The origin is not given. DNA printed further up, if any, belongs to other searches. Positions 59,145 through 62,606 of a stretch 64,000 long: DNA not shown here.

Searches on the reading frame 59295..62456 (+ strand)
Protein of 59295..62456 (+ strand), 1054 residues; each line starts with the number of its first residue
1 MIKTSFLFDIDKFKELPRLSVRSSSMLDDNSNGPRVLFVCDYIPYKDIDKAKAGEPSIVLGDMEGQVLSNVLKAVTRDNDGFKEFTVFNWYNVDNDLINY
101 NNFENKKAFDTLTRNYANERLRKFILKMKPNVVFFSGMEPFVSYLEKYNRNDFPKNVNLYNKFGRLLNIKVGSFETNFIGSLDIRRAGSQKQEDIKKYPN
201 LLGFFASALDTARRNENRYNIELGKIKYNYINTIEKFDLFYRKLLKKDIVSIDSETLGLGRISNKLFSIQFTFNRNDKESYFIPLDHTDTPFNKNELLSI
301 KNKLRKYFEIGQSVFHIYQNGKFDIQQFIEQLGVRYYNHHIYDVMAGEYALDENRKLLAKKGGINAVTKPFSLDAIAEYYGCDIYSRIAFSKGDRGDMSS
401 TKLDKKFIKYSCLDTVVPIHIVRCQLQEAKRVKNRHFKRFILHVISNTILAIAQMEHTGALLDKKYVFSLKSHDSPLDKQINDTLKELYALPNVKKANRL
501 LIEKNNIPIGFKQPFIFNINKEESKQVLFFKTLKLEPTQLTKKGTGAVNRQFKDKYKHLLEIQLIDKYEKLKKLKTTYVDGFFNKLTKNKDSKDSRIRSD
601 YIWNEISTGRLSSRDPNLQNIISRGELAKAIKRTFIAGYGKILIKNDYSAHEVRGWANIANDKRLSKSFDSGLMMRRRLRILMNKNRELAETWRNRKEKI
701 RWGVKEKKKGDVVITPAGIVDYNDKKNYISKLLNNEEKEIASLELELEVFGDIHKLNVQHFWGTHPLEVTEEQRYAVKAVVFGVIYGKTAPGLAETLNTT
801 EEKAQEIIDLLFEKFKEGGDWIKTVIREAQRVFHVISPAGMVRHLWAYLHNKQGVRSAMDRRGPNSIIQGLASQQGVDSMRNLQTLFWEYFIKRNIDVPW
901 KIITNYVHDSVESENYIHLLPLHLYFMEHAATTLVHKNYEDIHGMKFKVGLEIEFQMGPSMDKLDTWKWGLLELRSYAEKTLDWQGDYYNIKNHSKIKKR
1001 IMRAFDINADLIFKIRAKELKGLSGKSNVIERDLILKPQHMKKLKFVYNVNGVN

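Call 5: search_protein_families(library=pfam, proteins=[window:59295-62456:+], max_evalue=0.01)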
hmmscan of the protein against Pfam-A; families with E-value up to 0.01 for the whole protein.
window:59295-62456:+ (1054 aa): 2 families
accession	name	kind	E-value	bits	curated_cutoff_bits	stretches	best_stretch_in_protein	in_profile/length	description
PF00476.26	DNA_pol_A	-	2.8e-50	171.8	34.3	2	517-673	30-184/381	DNA polymerase family A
PF01612.26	DNA_pol_A_exo1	-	5.5e-09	36.5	23.6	1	229-421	2-164/173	3'-5' exonuclease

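Call 6: search_protein_families(library=phrogs, proteins=[window:59295-62456:+], max_evalue=0.01)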
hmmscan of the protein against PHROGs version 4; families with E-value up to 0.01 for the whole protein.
window:59295-62456:+ (1054 aa): 8 families
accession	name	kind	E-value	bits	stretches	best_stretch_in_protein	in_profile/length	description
phrog_17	-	DNA, RNA and nucleotide metabolism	1.3e-77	263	1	25-981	471-1257/1445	DNA polymerase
phrog_2573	-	DNA, RNA and nucleotide metabolism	1.8e-21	77.7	1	752-998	50-311/336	DNA polymerase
phrog_23226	-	DNA, RNA and nucleotide metabolism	6.1e-13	49.1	1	488-691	186-388/611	DNA polymerase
phrog_5995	-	DNA, RNA and nucleotide metabolism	3.8e-12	47.3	1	781-912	1-125/236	DNA polymerase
phrog_15971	-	DNA, RNA and nucleotide metabolism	2e-06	28.2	1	488-657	46-180/376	DNA polymerase I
phrog_4008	-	DNA, RNA and nucleotide metabolism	2.7e-05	24.5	0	223-308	183-269/281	DNA polymerase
phrog_8888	-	DNA, RNA and nucleotide metabolism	0.0024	18.9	1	751-913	45-207/295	DNA polymerase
phrog_35406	-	DNA, RNA and nucleotide metabolism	0.0038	17.4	1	772-874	107-209/320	DNA polymerase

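Call 18: search_dna_similar(query=window:59295-62456:+, collection=phages, mode=protein, max_rows=15)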
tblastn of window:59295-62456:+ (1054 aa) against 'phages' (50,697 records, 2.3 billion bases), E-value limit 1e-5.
Records with a match: 351; places in all: 352; records where one place covers at least 80% of the query: 77.
Best place of each record, by identity: <60% 351.
By first word of the organism name: Vibrio 56; Bacillus 54; Erwinia 49; Staphylococcus 30; Gordonia 29; Lactobacillus 22; Bacteriophage 21; Pseudomonas 14; Rhizobium 9; Dickeya 8; and 28 more.
By host as written in the record: Erwinia amylovora 43; - 39; Vibrio harveyi BAA-1116 34; Gordonia rubripertincta NRRL B-16540 19; Bacillus subtilis 12; Staphylococcus carnosus TM300 11; Pseudomonas putida KT2440 and Paw85 9; Lactobacillus plantarum 9; and 94 more.
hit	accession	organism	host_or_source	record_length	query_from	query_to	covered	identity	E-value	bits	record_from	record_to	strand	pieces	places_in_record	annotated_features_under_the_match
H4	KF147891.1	Pseudomonas phage PaBG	Pseudomonas aeruginosa PAO1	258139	35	1004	92%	29.7%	1e-109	382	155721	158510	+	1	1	DNA polymerase I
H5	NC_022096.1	Pseudomonas phage PaBG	Pseudomonas aeruginosa PAO1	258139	35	1004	92%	29.7%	1e-109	382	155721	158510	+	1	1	DNA polymerase I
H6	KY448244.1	Erwinia phage vB_EamM_Yoloswag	Erwinia amylovora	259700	33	987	91%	29.8%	6e-110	383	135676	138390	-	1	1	putative DNA polymerase I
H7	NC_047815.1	Erwinia phage vB_EamM_Yoloswag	Erwinia amylovora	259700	33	987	91%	29.8%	6e-110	383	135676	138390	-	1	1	putative DNA polymerase I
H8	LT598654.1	Phage NCTB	surface water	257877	35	985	83%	32.5%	1e-77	387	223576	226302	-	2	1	DNA polymerase I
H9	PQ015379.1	Pseudomonas phage HRDY3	Pseudomonas sp.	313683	35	971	89%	30.1%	1e-110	385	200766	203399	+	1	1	DNA polymerase family A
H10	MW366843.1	Erwinia phage pEa_SNUABM_5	Erwinia amylovora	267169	33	967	89%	29.9%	3e-105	369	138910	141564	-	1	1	putative DNA polymerase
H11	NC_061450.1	Erwinia phage pEa_SNUABM_5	Erwinia amylovora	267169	33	967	89%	29.9%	3e-105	369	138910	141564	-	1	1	putative DNA polymerase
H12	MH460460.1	Dickeya phage vB_DsoM_JA13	Dickeya solani MK10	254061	21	987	92%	28.4%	4e-100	354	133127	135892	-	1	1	putative DNA polymerase I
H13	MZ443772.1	Erwinia phage pEa_SNUABM_23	Erwinia amylovora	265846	20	987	92%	28.4%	1e-101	358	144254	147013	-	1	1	hypothetical protein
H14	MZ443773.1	Erwinia phage pEa_SNUABM_31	Erwinia amylovora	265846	20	987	92%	28.4%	1e-101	358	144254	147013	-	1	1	hypothetical protein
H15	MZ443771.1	Erwinia phage pEa_SNUABM_20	Erwinia amylovora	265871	20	987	92%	28.4%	1e-101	358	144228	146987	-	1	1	hypothetical protein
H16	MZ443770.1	Erwinia phage pEa_SNUABM_3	Erwinia amylovora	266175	20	987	92%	28.4%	1e-101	358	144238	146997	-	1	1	hypothetical protein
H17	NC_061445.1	Erwinia phage pEa_SNUABM_3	Erwinia amylovora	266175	20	987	92%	28.4%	1e-101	358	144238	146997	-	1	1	hypothetical protein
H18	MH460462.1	Dickeya phage vB_DsoM_JA33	Dickeya solani MK10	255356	21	987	92%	28.3%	4e-100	354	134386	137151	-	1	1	putative DNA polymerase I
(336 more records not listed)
